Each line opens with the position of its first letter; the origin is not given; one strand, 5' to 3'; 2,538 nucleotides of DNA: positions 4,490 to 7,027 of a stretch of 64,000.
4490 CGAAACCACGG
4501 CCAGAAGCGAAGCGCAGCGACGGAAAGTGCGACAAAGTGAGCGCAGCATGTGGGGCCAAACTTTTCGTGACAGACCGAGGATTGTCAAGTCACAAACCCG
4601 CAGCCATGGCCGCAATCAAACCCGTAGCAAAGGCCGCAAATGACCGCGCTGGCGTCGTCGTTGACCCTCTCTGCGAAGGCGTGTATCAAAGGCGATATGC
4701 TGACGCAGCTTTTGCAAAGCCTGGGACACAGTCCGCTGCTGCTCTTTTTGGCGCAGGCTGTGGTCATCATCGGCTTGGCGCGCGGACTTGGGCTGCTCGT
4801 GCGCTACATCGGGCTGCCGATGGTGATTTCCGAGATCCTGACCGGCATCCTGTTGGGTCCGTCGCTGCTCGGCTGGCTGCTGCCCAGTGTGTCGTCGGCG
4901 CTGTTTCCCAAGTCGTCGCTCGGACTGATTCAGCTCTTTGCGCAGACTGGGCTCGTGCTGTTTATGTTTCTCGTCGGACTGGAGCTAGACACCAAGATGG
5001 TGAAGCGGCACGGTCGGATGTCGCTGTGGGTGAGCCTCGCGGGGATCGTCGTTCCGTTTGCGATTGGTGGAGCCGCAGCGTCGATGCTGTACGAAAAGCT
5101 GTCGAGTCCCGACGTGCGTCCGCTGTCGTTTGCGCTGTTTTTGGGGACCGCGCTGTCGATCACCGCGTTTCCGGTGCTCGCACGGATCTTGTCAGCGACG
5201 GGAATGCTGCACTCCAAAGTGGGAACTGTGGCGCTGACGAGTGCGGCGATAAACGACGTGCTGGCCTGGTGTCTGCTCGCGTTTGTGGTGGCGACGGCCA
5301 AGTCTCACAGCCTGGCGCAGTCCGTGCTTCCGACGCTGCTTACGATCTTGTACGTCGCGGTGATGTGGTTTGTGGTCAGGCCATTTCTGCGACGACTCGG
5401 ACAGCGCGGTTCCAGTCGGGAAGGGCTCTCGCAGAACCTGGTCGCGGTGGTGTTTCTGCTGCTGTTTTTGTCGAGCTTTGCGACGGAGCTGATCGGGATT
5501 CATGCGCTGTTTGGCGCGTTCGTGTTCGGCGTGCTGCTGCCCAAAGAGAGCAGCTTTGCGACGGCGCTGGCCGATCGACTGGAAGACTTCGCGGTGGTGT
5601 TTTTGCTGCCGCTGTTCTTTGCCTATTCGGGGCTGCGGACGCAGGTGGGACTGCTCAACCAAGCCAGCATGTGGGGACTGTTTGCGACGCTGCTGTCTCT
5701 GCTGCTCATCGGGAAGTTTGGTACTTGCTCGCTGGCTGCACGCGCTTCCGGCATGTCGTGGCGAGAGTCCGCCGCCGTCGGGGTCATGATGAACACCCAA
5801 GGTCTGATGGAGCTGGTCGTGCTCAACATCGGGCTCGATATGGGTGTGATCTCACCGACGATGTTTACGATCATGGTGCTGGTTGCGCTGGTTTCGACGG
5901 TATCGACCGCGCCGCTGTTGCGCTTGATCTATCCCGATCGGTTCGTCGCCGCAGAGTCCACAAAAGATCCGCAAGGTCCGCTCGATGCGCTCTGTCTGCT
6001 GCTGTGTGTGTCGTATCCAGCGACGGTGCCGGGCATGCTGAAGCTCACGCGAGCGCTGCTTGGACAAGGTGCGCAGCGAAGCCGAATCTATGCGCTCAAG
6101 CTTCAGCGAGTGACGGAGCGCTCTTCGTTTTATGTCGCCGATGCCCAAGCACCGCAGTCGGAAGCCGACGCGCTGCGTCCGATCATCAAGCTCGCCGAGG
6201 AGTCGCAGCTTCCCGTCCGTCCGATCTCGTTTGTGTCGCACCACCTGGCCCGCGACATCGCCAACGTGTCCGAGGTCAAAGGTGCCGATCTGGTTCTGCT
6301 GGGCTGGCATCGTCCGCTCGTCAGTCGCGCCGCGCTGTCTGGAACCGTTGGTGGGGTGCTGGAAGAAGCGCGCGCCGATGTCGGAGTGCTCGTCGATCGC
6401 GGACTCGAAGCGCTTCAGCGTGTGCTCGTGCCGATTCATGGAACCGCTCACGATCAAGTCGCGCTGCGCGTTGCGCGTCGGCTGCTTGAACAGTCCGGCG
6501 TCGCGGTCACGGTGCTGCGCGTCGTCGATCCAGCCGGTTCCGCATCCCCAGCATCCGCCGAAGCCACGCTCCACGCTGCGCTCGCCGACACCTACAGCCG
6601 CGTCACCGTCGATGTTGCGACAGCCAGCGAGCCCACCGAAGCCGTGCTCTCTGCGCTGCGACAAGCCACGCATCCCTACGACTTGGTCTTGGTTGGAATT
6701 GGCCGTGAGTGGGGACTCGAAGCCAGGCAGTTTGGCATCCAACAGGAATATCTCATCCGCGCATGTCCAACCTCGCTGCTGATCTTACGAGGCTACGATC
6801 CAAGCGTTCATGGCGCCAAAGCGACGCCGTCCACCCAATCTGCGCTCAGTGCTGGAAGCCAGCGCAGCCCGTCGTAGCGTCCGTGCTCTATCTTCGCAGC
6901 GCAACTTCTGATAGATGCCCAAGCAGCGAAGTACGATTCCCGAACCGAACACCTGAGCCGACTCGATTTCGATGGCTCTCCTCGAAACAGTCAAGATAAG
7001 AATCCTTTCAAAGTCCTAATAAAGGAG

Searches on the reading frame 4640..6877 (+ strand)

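Call 31: search_protein_families(library=pfam, proteins=[window:4640-6877:+], max_evalue=0.001)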
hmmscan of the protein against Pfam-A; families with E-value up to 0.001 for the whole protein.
window:4640-6877:+ (745 aa): 2 families
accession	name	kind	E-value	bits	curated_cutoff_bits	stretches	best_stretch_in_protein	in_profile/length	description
PF00999.27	Na_H_Exchanger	-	2.4e-60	204.8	26.2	1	51-428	8-374/375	Sodium/hydrogen exchanger, transmembrane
PF00582.32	Usp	-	2e-13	51.5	24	2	593-717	3-141/141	Universal stress protein family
